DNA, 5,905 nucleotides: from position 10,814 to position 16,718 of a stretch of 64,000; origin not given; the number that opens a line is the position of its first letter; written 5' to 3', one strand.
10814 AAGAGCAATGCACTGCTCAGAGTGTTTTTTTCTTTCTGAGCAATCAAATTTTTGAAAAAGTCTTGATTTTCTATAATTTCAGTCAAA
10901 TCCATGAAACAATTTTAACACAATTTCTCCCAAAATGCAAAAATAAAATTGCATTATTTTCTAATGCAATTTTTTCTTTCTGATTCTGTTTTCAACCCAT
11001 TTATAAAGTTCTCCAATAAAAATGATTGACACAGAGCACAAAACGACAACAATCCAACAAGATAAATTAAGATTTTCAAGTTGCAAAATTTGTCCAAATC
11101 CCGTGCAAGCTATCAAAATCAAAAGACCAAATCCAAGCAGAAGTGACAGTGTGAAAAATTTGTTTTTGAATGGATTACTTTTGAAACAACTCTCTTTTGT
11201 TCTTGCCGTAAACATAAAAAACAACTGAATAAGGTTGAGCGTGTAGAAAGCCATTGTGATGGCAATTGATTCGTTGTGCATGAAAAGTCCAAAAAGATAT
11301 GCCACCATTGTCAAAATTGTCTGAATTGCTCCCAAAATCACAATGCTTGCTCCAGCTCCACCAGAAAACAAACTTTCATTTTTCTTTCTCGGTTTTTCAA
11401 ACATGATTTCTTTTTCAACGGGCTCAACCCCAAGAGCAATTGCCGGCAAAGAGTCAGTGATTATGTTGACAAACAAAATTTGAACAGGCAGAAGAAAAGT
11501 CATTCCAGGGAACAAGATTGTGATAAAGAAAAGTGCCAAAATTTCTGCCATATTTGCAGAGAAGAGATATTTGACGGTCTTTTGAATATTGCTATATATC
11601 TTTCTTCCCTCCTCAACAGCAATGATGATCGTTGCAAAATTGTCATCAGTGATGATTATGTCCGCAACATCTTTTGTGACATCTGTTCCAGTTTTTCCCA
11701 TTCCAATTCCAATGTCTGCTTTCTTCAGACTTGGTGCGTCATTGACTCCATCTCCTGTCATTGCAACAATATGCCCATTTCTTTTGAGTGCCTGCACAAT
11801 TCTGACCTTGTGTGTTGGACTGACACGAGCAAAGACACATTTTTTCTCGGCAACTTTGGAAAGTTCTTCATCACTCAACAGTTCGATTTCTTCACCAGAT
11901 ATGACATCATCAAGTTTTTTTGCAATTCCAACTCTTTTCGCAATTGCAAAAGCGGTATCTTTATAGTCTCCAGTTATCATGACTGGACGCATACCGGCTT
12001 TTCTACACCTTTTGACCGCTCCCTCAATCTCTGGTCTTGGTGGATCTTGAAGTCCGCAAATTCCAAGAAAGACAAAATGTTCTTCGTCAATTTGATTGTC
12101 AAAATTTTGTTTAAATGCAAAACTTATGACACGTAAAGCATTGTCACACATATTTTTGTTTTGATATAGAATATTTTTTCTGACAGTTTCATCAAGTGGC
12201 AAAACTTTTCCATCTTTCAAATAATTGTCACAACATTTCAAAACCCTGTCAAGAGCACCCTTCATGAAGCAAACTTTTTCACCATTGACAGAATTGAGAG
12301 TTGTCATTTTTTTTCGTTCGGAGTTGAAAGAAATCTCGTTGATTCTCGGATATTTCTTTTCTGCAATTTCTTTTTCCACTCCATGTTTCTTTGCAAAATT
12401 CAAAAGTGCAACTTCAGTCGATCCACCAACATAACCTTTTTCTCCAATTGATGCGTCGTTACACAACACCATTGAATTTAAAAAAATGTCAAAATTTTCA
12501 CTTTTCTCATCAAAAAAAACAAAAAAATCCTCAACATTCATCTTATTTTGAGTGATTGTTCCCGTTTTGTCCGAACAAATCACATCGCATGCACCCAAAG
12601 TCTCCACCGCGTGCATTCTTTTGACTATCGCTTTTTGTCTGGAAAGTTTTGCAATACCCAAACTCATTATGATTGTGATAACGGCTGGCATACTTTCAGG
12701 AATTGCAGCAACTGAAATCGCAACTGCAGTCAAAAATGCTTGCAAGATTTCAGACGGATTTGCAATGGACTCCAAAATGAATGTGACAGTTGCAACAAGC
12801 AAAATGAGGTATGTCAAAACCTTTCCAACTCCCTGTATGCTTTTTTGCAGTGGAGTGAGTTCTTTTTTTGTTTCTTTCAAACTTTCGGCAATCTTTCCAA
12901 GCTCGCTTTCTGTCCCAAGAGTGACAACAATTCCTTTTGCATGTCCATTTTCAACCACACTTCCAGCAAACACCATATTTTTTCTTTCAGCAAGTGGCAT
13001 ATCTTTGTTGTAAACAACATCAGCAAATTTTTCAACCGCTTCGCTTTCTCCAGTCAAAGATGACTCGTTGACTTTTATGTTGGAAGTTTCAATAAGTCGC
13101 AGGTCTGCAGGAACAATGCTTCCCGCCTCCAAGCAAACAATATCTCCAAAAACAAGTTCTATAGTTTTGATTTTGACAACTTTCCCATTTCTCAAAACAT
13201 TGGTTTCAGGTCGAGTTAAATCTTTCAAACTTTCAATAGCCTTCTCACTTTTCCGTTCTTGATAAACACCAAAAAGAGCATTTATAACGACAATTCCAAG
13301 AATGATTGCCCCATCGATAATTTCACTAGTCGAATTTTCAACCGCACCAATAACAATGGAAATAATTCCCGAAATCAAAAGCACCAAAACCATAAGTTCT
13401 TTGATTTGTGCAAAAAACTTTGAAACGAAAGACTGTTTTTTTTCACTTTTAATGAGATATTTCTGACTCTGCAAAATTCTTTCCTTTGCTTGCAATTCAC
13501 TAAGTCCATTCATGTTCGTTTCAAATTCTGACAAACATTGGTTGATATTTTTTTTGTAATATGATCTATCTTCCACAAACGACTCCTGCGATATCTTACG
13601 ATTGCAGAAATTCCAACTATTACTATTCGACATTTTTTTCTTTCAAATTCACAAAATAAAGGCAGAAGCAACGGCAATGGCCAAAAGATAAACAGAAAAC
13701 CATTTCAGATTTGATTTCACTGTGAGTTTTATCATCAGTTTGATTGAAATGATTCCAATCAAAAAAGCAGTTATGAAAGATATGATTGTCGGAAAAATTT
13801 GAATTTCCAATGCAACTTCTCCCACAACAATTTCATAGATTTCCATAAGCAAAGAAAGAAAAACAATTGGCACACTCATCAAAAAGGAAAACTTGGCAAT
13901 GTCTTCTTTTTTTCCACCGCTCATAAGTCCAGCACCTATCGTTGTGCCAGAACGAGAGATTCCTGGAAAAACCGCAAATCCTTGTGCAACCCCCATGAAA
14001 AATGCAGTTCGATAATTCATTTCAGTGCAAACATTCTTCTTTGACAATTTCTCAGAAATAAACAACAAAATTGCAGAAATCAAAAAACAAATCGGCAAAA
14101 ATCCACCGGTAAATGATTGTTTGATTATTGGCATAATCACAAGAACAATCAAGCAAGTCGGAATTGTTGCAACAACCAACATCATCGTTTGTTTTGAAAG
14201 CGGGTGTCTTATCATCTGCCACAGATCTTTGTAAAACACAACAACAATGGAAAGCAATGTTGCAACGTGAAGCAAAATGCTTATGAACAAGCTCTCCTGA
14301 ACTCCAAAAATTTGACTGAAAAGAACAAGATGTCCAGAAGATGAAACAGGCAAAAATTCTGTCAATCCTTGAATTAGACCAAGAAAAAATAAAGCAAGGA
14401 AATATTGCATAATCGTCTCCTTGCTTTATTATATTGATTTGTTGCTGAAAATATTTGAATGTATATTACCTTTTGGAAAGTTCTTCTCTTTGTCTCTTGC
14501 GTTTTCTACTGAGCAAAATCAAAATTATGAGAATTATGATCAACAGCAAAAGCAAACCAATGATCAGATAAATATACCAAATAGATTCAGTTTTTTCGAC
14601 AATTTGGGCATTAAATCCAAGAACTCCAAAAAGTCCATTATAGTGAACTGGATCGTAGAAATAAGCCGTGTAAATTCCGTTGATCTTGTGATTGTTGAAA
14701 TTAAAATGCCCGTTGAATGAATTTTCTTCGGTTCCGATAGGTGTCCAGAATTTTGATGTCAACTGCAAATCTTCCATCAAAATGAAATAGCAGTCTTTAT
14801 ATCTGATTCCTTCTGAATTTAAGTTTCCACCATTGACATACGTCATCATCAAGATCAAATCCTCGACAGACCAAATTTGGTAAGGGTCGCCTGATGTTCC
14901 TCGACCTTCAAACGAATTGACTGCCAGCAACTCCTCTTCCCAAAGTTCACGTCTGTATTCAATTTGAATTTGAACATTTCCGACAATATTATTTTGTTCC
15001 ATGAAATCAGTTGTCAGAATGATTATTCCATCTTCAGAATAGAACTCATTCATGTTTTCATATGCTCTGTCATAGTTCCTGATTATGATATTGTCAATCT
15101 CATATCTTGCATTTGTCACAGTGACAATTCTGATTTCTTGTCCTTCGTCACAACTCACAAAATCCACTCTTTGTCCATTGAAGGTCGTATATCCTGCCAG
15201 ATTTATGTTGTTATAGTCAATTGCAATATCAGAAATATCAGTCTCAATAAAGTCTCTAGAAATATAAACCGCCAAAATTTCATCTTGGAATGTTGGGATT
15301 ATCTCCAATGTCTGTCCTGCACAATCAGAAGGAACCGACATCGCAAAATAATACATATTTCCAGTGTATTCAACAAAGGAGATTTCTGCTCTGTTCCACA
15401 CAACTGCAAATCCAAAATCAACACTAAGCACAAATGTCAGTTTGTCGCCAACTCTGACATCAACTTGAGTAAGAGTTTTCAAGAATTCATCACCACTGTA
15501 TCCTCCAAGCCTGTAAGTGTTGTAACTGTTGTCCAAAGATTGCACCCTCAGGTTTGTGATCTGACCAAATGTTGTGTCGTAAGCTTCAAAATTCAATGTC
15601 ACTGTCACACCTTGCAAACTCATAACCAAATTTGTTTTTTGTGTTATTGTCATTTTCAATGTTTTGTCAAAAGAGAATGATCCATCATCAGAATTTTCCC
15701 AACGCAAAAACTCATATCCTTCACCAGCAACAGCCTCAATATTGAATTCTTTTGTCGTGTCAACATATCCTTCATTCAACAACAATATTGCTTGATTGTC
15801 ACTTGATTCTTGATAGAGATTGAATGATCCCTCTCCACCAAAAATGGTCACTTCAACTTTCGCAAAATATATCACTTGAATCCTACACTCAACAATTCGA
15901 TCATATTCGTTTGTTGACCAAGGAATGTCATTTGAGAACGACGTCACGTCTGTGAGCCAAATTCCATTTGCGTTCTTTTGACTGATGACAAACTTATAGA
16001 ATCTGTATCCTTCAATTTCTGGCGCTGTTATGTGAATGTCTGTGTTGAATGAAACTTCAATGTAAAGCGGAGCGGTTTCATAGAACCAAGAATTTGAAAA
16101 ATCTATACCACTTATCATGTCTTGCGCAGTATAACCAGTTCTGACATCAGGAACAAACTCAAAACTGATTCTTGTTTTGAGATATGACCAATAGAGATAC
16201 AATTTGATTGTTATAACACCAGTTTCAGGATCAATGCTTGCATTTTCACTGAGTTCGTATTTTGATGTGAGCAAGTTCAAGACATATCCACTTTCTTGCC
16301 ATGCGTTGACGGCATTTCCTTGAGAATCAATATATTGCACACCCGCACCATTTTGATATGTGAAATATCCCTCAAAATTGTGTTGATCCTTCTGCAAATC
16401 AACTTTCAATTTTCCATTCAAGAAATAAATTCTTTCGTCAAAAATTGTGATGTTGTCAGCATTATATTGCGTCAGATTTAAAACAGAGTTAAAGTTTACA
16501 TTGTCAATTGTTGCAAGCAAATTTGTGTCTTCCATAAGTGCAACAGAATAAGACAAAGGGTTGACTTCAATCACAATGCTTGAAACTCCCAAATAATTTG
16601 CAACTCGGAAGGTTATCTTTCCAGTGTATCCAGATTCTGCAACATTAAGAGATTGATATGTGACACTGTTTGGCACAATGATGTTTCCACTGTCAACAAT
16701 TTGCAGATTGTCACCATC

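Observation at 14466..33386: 6,306-aa giant secreted, tail-anchored surface protein embedded between trpS and uppP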

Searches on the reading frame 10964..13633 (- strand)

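Call 5: search_protein_families(library=pfam, proteins=[window:10964-13633:-], max_evalue=0.01)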
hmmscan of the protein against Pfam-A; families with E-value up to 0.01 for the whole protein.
window:10964-13633:- (890 aa): 6 families
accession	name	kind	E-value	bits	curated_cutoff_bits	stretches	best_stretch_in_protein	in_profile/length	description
PF00122.25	E1-E2_ATPase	-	3.4e-51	173.8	28.1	1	139-333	2-181/181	E1-E2 ATPase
PF00689.26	Cation_ATPase_C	-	1e-44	152.8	27.3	1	713-880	3-175/175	Cation transporting ATPase, C-terminus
PF13246.12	Cation_ATPase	-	3.7e-21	75.4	21.7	1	389-470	1-90/91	Cation transport ATPase (P-type)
PF00702.32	Hydrolase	-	3.2e-20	73.8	26.4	1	350-640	2-191/191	haloacid dehalogenase-like hydrolase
PF00690.31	Cation_ATPase_N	-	1e-08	35.1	20.4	1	26-92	2-69/69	Cation transporter/ATPase, N-terminus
PF12710.13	HAD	-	0.0027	18.6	27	1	533-637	87-189/189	haloacid dehalogenase-like hydrolase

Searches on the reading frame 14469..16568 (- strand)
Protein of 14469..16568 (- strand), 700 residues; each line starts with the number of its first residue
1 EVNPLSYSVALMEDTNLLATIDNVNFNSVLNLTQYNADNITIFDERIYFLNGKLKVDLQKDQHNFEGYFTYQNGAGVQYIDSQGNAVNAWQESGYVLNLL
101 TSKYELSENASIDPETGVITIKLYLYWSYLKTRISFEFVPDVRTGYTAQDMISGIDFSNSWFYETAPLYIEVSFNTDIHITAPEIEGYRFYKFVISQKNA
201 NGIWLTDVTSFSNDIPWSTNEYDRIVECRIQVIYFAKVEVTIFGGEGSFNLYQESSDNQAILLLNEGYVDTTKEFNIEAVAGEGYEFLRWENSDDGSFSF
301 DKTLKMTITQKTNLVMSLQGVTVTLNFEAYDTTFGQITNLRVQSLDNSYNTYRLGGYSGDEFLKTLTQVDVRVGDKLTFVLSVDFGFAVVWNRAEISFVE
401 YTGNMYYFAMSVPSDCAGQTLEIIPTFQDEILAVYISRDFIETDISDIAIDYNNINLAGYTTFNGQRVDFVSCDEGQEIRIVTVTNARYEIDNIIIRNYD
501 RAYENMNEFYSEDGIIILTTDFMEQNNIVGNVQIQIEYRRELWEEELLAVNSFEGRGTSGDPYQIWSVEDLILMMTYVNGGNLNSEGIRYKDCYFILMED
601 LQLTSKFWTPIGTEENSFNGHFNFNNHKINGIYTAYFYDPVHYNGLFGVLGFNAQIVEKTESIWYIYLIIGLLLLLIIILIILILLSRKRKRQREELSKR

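Call 10: search_protein_families(library=pfam, proteins=[window:14469-16568:-], max_evalue=5)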
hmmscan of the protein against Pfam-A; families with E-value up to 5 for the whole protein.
window:14469-16568:- (700 aa): 4 families
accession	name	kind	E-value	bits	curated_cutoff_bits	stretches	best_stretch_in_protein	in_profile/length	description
PF18998.6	Flg_new_2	-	1.1e-05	25.7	23.6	1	271-329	21-71/73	Divergent InlB B-repeat domain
PF07584.16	BatA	-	0.22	12.4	25.9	1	672-697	10-35/77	Aerotolerance regulator N-terminal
PF15102.11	TMEM154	-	0.3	11.3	30.3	1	666-696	65-96/153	TMEM154 protein family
PF21314.2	TM_ErbB1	-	0.36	11.1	27.1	1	671-694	8-31/36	Epidermal growth factor receptor transmembrane-juxtamembrane segment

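Call 80: search_protein_families(library=ncbifam, proteins=[window:14469-16568:-], max_evalue=0.1)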
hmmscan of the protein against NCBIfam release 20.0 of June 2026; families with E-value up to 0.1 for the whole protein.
window:14469-16568:- (700 aa): 2 families
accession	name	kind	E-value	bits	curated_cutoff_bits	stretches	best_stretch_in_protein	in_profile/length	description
NF041738.1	GG_III-CTERM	domain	0.0034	17.2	22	1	667-692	2-27/28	GGIII-like transmembrane region-containing protein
NF033218.1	anchor_AmaP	equivalog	0.0046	16.8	55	1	659-694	42-77/166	alkaline shock response membrane anchor protein AmaP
